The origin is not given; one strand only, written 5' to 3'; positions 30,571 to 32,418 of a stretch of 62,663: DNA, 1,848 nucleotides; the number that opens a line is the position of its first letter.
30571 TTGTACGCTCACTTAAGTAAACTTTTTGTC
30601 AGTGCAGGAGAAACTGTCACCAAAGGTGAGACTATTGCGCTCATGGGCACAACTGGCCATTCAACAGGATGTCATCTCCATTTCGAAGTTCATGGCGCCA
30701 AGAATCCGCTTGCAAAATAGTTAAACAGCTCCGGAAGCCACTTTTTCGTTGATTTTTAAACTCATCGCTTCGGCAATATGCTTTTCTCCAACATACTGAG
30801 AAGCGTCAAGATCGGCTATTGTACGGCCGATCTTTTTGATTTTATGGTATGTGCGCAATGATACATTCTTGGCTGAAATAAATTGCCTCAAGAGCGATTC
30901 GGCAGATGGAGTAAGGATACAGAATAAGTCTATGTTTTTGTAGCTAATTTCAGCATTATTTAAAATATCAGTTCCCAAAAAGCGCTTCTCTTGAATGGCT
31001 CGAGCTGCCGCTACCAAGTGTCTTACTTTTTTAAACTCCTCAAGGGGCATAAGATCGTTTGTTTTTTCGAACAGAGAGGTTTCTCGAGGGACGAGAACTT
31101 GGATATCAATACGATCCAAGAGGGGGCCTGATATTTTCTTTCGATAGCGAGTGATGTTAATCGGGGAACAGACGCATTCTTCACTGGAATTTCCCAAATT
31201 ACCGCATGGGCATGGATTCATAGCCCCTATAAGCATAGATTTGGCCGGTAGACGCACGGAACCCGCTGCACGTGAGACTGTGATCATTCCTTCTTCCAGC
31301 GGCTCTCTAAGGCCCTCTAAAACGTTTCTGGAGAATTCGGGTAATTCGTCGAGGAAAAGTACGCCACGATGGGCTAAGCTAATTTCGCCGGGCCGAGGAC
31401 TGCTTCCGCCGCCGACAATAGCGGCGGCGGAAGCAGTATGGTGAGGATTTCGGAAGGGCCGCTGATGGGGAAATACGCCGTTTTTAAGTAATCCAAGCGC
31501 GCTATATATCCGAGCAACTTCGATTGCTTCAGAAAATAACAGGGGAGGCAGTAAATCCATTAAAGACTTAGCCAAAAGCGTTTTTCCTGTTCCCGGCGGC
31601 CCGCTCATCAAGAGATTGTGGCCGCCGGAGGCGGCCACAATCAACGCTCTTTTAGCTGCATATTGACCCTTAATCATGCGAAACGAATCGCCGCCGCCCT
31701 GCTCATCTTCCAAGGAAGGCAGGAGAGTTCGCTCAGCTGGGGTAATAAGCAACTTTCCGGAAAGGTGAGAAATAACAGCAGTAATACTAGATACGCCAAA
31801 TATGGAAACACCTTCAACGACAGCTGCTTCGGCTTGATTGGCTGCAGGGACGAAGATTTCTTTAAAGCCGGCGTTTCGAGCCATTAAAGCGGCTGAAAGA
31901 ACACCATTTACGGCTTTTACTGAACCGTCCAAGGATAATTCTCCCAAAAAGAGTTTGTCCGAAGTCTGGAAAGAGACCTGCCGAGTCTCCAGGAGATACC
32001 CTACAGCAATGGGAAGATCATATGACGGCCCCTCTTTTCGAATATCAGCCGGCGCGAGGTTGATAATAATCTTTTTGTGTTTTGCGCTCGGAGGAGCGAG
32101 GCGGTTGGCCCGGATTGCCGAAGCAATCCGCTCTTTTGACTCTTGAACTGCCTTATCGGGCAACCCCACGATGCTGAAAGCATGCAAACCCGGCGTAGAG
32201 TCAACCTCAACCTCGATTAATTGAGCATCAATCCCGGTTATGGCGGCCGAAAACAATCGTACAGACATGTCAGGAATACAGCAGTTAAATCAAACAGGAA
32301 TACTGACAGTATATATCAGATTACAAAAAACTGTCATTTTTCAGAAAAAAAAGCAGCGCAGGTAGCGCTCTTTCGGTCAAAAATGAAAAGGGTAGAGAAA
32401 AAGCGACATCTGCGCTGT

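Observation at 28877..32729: The two arrays bracket a yraN / LysM-M23 peptidase / comM block and share direct-orientation strings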

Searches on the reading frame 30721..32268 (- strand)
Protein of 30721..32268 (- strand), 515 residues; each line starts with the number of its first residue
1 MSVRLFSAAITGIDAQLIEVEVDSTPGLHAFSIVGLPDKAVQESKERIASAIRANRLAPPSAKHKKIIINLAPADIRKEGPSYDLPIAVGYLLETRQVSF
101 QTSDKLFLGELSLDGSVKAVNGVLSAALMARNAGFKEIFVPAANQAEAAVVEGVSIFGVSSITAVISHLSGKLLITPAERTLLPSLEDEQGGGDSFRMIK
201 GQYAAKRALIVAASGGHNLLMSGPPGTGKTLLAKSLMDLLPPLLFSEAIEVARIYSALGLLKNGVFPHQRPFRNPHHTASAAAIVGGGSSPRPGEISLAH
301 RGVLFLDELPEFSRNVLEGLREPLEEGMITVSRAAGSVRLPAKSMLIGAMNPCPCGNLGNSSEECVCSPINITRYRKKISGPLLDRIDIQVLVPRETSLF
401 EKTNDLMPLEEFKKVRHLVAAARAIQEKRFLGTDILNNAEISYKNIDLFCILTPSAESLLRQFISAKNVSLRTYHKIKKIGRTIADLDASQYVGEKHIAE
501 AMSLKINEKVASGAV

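Call 11: search_protein_families(library=pfam, proteins=[window:30721-32268:-], max_evalue=0.01)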
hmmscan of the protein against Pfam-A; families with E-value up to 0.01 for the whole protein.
window:30721-32268:- (515 aa): 12 families
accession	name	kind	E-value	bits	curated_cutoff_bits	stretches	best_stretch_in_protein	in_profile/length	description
PF01078.27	Mg_chelatase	-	3.3e-88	294.9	20.3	1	196-396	2-202/207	Magnesium chelatase, subunit ChlI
PF13541.12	ChlI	-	7.3e-41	139.3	27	1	20-144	1-121/121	Subunit ChlI of Mg-chelatase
PF13335.12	Mg_chelatase_C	-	1.6e-22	80.3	26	1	413-504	5-93/94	Magnesium chelatase, subunit ChlI C-terminal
PF05362.19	Lon_C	-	3.3e-09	37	21.1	1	9-149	34-177/205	Lon protease (S16) C-terminal proteolytic domain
PF07728.20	AAA_5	-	1.1e-08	35.6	22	1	300-357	66-126/139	AAA domain (dynein-related subfamily)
PF00493.29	MCM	-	1e-07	31.7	23.3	1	293-353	114-174/224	MCM P-loop domain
PF00158.32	Sigma54_activat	-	1.1e-05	25.7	20.2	1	212-330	18-123/168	Sigma-54 interaction domain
PF00004.35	AAA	-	1.6e-05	25.8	21.2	1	219-241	1-23/131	ATPase family associated with various cellular activities (AAA)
PF13191.12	AAA_16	-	0.0036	18.3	32.6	0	212-241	20-49/167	AAA ATPase domain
PF13401.12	AAA_22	-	0.0036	18.1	27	0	218-241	7-30/130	AAA domain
PF20030.5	bpMoxR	-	0.0045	16.5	27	0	209-240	24-55/205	MoxR domain in the MoxR-vWA-beta-propeller ternary systems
PF05496.18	RuvB_N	-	0.0066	16.7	27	0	218-235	35-52/159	Holliday junction DNA helicase RuvB P-loop domain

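Call 15: find_homologous_proteins(query=window:30721-32268:-, max_evalue=1e-30)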
Query window:30721-32268:- (515 aa): 8000 proteins with E <= 1e-30 among 8000 candidates; the best 120 are listed.
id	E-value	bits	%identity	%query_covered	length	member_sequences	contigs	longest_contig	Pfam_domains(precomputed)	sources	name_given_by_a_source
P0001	0.0e+0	1114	100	100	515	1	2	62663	PF00158.33,PF13335.13,PF05362.20,PF00493.30,PF00004.36,PF07728.21,PF01078.28,PF13541.13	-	-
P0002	4.8e-289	977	87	100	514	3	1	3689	PF00158.33,PF13335.13,PF05362.20,PF00493.30,PF00004.36,PF07728.21,PF01078.28,PF13541.13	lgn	-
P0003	1.4e-224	765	68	99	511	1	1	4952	PF00158.33,PF13335.13,PF05362.20,PF00493.30,PF07728.21,PF01078.28,PF13541.13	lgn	-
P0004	3.1e-224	764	69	99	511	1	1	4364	PF00158.33,PF13335.13,PF05362.20,PF00493.30,PF07728.21,PF01078.28,PF13541.13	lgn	-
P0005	4.3e-224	763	67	99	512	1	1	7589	PF00158.33,PF13335.13,PF05362.20,PF00493.30,PF07728.21,PF01078.28,PF13541.13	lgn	-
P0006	2.9e-222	757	67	99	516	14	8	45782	PF00158.33,PF13335.13,PF05362.20,PF00493.30,PF07728.21,PF01078.28,PF13541.13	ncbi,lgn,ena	ncbi:MAG: YifB family Mg chelatase-like AAA ATPase [Patescibacteria group bacterium]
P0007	4.3e-222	756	67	99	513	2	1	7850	PF00158.33,PF13335.13,PF05362.20,PF00493.30,PF05496.19,PF07728.21,PF01078.28,PF13541.13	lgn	-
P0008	5.3e-222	756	68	99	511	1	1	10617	PF00158.33,PF13335.13,PF05362.20,PF00493.30,PF07728.21,PF01078.28,PF13541.13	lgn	-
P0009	8.7e-222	755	68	99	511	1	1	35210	PF00158.33,PF13335.13,PF05362.20,PF00493.30,PF07728.21,PF01078.28,PF13541.13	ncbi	-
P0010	1.8e-221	754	67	99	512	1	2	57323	PF00158.33,PF13335.13,PF05362.20,PF00493.30,PF07728.21,PF01078.28,PF13541.13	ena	-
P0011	9.4e-221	752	66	99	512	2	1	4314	PF00158.33,PF13335.13,PF05362.20,PF00493.30,PF07728.21,PF01078.28,PF13541.13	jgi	-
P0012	1.3e-220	752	67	99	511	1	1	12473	PF00158.33,PF13335.13,PF05362.20,PF00493.30,PF07728.21,PF01078.28,PF13541.13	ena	-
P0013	1.8e-220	751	67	99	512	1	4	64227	PF00158.33,PF13335.13,PF05362.20,PF00493.30,PF00004.36,PF05496.19,PF07728.21,PF01078.28,PF13541.13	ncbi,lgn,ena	-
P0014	5.1e-220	750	68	99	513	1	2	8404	PF00158.33,PF13335.13,PF05362.20,PF00493.30,PF05496.19,PF07728.21,PF01078.28,PF13541.13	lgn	-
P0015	8.1e-220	749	68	99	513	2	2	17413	PF00158.33,PF13335.13,PF05362.20,PF00493.30,PF07728.21,PF01078.28,PF13541.13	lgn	-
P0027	9.0e-215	732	66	99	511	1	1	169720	PF00158.33,PF13335.13,PF05362.20,PF00493.30,PF07728.21,PF01078.28,PF13541.13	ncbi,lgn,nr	ncbi:MAG: YifB family Mg chelatase-like AAA ATPase [Candidatus Pacebacteria bacterium]|nr:YifB famil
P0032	7.4e-213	726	65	99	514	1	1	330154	PF00158.33,PF13335.13,PF05362.20,PF00493.30,PF07728.21,PF01078.28,PF13541.13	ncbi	-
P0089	1.9e-196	672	60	99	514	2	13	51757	PF00158.33,PF13335.13,PF00493.30,PF00004.36,PF07728.21,PF01078.28,PF13541.13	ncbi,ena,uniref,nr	ncbi:MAG: magnesium chelatase [Candidatus Yanofskybacteria bacterium RIFCSPLOWO2_01_FULL_41_34]|unir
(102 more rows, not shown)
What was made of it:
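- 30721..32268 (-): comM / yifB (ChlI-N, Mg-chelatase AAA+ and C-terminal domains). calls 11, 15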

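Call 16: find_encoding_contigs(protein=P0002, flank=10000, max_places=3)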
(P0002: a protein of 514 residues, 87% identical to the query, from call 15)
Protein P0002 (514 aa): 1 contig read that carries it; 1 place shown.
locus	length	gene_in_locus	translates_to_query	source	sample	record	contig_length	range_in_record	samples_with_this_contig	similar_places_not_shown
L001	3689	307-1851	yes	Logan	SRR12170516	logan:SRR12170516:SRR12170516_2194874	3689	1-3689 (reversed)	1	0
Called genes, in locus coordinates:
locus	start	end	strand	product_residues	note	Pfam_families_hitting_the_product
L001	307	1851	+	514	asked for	PF05362:Lon_C, PF13541:ChlI, PF00158:Sigma54_activat (faint), PF01078:Mg_chelatase, PF00004:AAA (faint), PF07728:AAA_5 (faint), PF00493:MCM (weak), PF13335:Mg_chelatase_C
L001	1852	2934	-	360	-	PF01476:LysM, PF23446:LysM1_NFP_LYK (faint), PF23462:LysM3_NFP (faint), PF23473:LysM3_LYK4_5 (weak), PF01476:LysM, PF01551:Peptidase_M23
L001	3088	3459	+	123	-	PF08378:NERD (faint), PF02021:UPF0102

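Call 17: find_encoding_contigs(protein=P0006, flank=10000, max_places=3)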
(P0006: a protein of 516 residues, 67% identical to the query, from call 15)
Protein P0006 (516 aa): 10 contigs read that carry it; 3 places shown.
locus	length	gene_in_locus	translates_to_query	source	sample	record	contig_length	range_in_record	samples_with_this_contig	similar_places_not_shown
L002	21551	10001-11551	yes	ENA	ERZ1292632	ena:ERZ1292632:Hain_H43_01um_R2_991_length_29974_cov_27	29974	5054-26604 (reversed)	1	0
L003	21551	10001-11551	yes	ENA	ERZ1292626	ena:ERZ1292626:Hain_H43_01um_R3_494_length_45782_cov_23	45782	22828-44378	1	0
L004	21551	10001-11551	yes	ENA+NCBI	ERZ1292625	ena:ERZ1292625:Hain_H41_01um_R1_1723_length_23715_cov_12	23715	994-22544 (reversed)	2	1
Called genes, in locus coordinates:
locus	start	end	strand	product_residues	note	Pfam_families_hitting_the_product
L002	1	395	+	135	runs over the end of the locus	-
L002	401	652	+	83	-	PF03144:GTP_EFTU_D2 (faint)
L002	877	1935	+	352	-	-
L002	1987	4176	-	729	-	PF02899:Phage_int_SAM_1, PF13102:Phage_int_SAM_5 (weak), PF13495:Phage_int_SAM_4 (weak), PF00589:Phage_integrase, PF14890:Intein_splicing, PF14528:LAGLIDADG_3, PF00589:Phage_integrase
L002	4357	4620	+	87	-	PF00312:Ribosomal_S15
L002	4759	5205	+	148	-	PF01936:NYN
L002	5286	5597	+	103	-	-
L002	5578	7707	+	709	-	PF01138:RNase_PH, PF03725:RNase_PH_C, PF03726:PNPase (weak), PF22675:KH-I_KHDC4-BBP (faint), PF01138:RNase_PH, PF00013:KH_1, PF00575:S1, PF23459:S1_RRP5 (faint)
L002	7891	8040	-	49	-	-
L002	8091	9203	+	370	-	-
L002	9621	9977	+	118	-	PF01258:zf-dskA_traR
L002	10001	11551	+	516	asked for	PF05362:Lon_C (weak), PF13541:ChlI, PF01078:Mg_chelatase, PF00158:Sigma54_activat (weak), PF07728:AAA_5, PF00493:MCM (weak), PF13335:Mg_chelatase_C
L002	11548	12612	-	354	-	PF23446:LysM1_NFP_LYK (faint), PF23473:LysM3_LYK4_5 (faint), PF23577:LysM_RLK (faint), PF01476:LysM, PF01551:Peptidase_M23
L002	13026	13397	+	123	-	PF08378:NERD (weak), PF02021:UPF0102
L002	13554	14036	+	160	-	-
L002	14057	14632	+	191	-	-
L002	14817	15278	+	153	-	PF02367:TsaE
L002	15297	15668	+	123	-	PF05635:23S_rRNA_IVP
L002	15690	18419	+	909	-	PF02739:5_3_exonuc_N, PF01367:5_3_exonuc, PF22619:DNA_polI_exo1 (weak), PF00476:DNA_pol_A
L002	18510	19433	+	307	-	PF01149:Fapy_DNA_glyco, PF06831:H2TH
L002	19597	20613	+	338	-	PF11258:DUF3048, PF17479:DUF3048_C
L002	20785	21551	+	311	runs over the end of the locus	PF21694:DNA_pol3_delta_C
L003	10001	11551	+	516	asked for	PF05362:Lon_C (weak), PF13541:ChlI, PF01078:Mg_chelatase, PF00158:Sigma54_activat (weak), PF07728:AAA_5, PF00493:MCM (weak), PF13335:Mg_chelatase_C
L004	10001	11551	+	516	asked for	PF05362:Lon_C (weak), PF13541:ChlI, PF01078:Mg_chelatase, PF00158:Sigma54_activat (weak), PF07728:AAA_5, PF00493:MCM (weak), PF13335:Mg_chelatase_C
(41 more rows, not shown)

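Call 18: find_encoding_contigs(protein=P0013, flank=10000, max_places=2)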
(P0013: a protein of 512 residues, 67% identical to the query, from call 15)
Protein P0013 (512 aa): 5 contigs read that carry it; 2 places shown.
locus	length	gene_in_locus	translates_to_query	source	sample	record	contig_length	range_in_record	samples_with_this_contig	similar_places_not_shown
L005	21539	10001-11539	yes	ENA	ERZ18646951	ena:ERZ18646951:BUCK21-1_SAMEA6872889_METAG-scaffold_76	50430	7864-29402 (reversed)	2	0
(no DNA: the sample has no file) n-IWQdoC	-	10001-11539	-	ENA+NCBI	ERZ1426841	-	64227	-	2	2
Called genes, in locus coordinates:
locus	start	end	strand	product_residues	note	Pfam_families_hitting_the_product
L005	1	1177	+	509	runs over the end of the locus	PF00009:GTP_EFTU, PF00071:Ras (weak), PF01926:MMR_HSR1, PF22042:EF-G_D2, PF11987:IF-2, PF03144:GTP_EFTU_D2 (weak)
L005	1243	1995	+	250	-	PF14528:LAGLIDADG_3 (weak)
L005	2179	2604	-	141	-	-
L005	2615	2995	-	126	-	-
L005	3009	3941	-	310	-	PF02899:Phage_int_SAM_1, PF13102:Phage_int_SAM_5 (weak), PF13495:Phage_int_SAM_4 (weak), PF00589:Phage_integrase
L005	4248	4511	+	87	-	PF00312:Ribosomal_S15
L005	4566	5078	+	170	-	PF01936:NYN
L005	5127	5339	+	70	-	-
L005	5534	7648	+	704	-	PF01138:RNase_PH, PF03725:RNase_PH_C, PF03726:PNPase (weak), PF01138:RNase_PH, PF00013:KH_1, PF22675:KH-I_KHDC4-BBP (faint), PF00575:S1, PF23459:S1_RRP5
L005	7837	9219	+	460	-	-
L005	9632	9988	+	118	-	PF01258:zf-dskA_traR (weak)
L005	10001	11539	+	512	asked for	PF05362:Lon_C (weak), PF13541:ChlI, PF00158:Sigma54_activat (weak), PF01078:Mg_chelatase, PF05496:RuvB_N (faint), PF07728:AAA_5, PF00493:MCM (weak), PF13335:Mg_chelatase_C, +1 more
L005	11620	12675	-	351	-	PF23446:LysM1_NFP_LYK (faint), PF01476:LysM, PF23473:LysM3_LYK4_5 (weak), PF01476:LysM, PF23473:LysM3_LYK4_5 (weak), PF01551:Peptidase_M23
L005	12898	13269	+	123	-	PF08378:NERD (weak), PF02021:UPF0102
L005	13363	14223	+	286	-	-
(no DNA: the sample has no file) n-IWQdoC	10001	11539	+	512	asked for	PF05362:Lon_C (weak), PF13541:ChlI, PF00158:Sigma54_activat (weak), PF01078:Mg_chelatase, PF05496:RuvB_N (faint), PF07728:AAA_5, PF00493:MCM (weak), PF13335:Mg_chelatase_C, +1 more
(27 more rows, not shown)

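Call 26: find_encoding_contigs(protein=P0032, flank=10000, max_places=1)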
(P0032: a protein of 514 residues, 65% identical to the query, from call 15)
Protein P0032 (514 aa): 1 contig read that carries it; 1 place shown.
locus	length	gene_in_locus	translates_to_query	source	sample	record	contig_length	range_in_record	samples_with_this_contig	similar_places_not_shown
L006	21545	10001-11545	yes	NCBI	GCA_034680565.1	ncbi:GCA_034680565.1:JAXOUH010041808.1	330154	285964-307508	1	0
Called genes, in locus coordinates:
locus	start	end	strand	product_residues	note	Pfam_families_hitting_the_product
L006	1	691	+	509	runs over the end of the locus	PF00009:GTP_EFTU, PF00071:Ras (weak), PF01926:MMR_HSR1, PF02421:FeoB_N (weak), PF22042:EF-G_D2, PF11987:IF-2, PF03144:GTP_EFTU_D2 (weak)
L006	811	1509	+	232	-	PF14528:LAGLIDADG_3 (weak)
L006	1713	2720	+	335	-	PF01368:DHH, PF02272:DHHA1 (weak)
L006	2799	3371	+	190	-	-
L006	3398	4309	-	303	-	PF02899:Phage_int_SAM_1, PF13102:Phage_int_SAM_5 (weak), PF13495:Phage_int_SAM_4, PF00589:Phage_integrase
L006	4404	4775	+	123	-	PF00312:Ribosomal_S15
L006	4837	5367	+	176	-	PF01936:NYN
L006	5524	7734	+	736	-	PF01138:RNase_PH, PF03725:RNase_PH_C, PF01138:RNase_PH, PF00013:KH_1, PF22675:KH-I_KHDC4-BBP (weak), PF00575:S1, PF23459:S1_RRP5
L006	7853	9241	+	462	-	-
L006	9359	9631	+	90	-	-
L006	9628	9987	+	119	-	PF01258:zf-dskA_traR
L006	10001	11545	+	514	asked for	PF05362:Lon_C (weak), PF13541:ChlI, PF00493:MCM (faint), PF00158:Sigma54_activat (weak), PF01078:Mg_chelatase, PF07728:AAA_5, PF13335:Mg_chelatase_C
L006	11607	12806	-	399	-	PF23446:LysM1_NFP_LYK (faint), PF23473:LysM3_LYK4_5 (weak), PF01476:LysM, PF01551:Peptidase_M23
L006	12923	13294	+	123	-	PF08378:NERD (weak), PF02021:UPF0102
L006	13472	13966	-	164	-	-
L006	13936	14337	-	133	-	-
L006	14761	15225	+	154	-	PF02367:TsaE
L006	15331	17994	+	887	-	PF02739:5_3_exonuc_N, PF01367:5_3_exonuc, PF00476:DNA_pol_A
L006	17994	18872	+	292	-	PF01149:Fapy_DNA_glyco, PF05833:NFACT_N (weak), PF06831:H2TH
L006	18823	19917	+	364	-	PF11258:DUF3048, PF17479:DUF3048_C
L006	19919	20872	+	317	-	PF06144:DNA_pol3_delta (weak), PF21694:DNA_pol3_delta_C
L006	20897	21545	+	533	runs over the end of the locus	PF13632:Glyco_trans_2_3 (weak)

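Call 27: find_encoding_contigs(protein=P0089, flank=10000, max_places=1)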
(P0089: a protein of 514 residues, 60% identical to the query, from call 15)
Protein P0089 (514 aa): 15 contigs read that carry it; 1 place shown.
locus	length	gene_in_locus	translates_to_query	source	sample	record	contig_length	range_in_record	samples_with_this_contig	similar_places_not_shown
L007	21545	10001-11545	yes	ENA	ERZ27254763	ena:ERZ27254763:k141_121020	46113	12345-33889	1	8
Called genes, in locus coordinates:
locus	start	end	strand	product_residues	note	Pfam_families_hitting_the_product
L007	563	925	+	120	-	-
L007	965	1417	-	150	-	-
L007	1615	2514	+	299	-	PF01551:Peptidase_M23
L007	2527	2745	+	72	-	-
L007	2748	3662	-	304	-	PF02899:Phage_int_SAM_1, PF13102:Phage_int_SAM_5 (weak), PF13495:Phage_int_SAM_4, PF00589:Phage_integrase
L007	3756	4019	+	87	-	PF00312:Ribosomal_S15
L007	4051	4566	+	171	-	PF01936:NYN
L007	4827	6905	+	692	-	PF01138:RNase_PH, PF03725:RNase_PH_C, PF01138:RNase_PH, PF00013:KH_1, PF00575:S1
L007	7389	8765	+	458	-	-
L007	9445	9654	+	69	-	-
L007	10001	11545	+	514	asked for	PF00004:AAA (faint), PF13541:ChlI, PF01078:Mg_chelatase, PF00158:Sigma54_activat (faint), PF07728:AAA_5, PF00493:MCM (weak), PF13335:Mg_chelatase_C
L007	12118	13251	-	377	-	PF01476:LysM, PF23473:LysM3_LYK4_5 (faint), PF01476:LysM, PF01551:Peptidase_M23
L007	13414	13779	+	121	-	PF02021:UPF0102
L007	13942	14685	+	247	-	PF13488:Gly-zipper_Omp (weak)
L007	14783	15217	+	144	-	PF02367:TsaE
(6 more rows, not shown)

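Call 28: find_encoding_contigs(protein=P0027, flank=10000, max_places=1)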
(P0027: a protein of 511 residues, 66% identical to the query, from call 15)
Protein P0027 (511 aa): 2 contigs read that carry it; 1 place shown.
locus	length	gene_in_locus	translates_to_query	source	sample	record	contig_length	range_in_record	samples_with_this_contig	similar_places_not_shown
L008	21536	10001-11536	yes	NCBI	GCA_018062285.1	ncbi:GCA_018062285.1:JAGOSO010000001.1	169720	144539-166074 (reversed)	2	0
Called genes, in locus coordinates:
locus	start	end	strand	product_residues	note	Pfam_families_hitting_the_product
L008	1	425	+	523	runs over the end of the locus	PF00009:GTP_EFTU, PF00071:Ras (weak), PF01926:MMR_HSR1, PF02421:FeoB_N (faint), PF22042:EF-G_D2, PF03144:GTP_EFTU_D2 (faint), PF11987:IF-2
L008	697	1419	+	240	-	-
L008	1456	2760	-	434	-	PF06790:UPF0259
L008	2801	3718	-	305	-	PF02899:Phage_int_SAM_1, PF13102:Phage_int_SAM_5 (weak), PF13495:Phage_int_SAM_4 (weak), PF00589:Phage_integrase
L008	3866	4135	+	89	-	PF00312:Ribosomal_S15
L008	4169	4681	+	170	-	PF01936:NYN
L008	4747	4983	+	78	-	-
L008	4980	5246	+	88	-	-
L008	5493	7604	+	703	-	PF01138:RNase_PH, PF03725:RNase_PH_C, PF01138:RNase_PH, PF00013:KH_1, PF00575:S1, PF23459:S1_RRP5 (weak)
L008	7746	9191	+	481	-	-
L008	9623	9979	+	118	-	PF01258:zf-dskA_traR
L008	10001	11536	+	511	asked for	PF05362:Lon_C (weak), PF13541:ChlI, PF00493:MCM, PF00158:Sigma54_activat (faint), PF01078:Mg_chelatase, PF07728:AAA_5, PF13335:Mg_chelatase_C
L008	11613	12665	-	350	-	PF23446:LysM1_NFP_LYK (faint), PF01476:LysM, PF23462:LysM3_NFP (faint), PF23473:LysM3_LYK4_5 (weak), PF01476:LysM, PF01551:Peptidase_M23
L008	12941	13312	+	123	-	PF08378:NERD (faint), PF02021:UPF0102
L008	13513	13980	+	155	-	-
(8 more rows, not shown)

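Call 38: find_related_loci(query=window:30721-32268:-, collection=genome_contigs, flank=10000)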
Query window:30721-32268:- (515 aa) in genome_contigs; peptide patterns used: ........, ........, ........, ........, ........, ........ (x = any residue, [..] = any of these).
219 stretches matched a pattern; 14 encode a relative of the query (tblastn E <= 1e-3); 14 distinct loci.
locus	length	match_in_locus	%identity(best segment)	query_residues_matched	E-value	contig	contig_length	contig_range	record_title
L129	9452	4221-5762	87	1-515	0e+0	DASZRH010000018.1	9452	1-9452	MAG TPA_asm: Candidatus Paceibacterota bacterium isolate SMAG_U6019 k141_951627, whole genome shotgun sequence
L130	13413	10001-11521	68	1-510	0e+0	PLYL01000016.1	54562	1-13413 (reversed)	MAG: Candidatus Yanofskybacteria bacterium isolate palsa_1334 73.20120700_P3D.271_contig_129434, whole genome shotgun se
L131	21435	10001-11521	67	1-510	0e+0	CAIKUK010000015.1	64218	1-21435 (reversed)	MAG: Candidatus Yanofskybacteria bacterium isolate LJ-13-9m_bin-277 genome assembly, contig: bin-277:15/24, whole genome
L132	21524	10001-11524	65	1-510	0e+0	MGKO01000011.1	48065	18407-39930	MAG: Candidatus Yanofskybacteria bacterium RIFCSPLOWO2_01_FULL_49_17 rifcsplowo2_01_scaffold_3834, whole genome shotgun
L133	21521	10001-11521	66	1-510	0e+0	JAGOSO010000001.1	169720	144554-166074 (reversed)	MAG: Candidatus Paceibacterota bacterium isolate Gw_Eff_bin_33 Gw_Eff_71_length_169720_cov_7.416839, whole genome shotgu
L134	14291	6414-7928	65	1-510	0e+0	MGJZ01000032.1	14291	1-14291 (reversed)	MAG: Candidatus Yanofskybacteria bacterium RIFCSPHIGHO2_02_FULL_50_12 rifcsphigho2_02_scaffold_65185, whole genome shotg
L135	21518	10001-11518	57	3-512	0e+0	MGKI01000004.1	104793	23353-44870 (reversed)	MAG: Candidatus Yanofskybacteria bacterium RIFCSPLOWO2_01_FULL_42_49 rifcsplowo2_01_scaffold_287, whole genome shotgun s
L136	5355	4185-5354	71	1-391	0e+0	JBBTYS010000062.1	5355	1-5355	MAG: Patescibacteria group bacterium isolate H41-bin028_1 H41_bin028_1_000000000062, whole genome shotgun sequence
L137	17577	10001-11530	45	1-505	1e-131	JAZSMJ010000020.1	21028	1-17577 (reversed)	MAG: Eubacteriales bacterium isolate T1900044555_TS20190021.MAGScoT_cleanbin_000009 SGB_288_k141_1960352, whole genome s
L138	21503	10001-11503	44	1-505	2e-131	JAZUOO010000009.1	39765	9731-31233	MAG: Eubacteriales bacterium isolate T1900044873_TS20190339.MAGScoT_cleanbin_000006 SGB_3175_k141_2629301, whole genome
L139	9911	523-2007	44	2-506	5e-122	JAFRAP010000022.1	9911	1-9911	Candidatus Saccharibacteria bacterium isolate RGIG2321 Goat_Duodenum.Co__c625570, whole genome shotgun sequence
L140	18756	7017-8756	39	1-506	2e-108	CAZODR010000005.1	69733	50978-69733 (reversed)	MAG TPA_asm: uncultured Candidatus Saccharibacteria bacterium isolate SRP287540_co1_129 genome assembly, contig: NODE_30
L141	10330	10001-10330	82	1-110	2e-54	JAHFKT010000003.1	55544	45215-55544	MAG: Candidatus Yanofskybacteria bacterium isolate nzgw416 NODE_262_length_55545_cov_3.855045, whole genome shotgun sequ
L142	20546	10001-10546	26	195-354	9e-8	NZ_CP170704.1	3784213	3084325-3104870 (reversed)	Clostridium sp. HCS.1 chromosome, complete genome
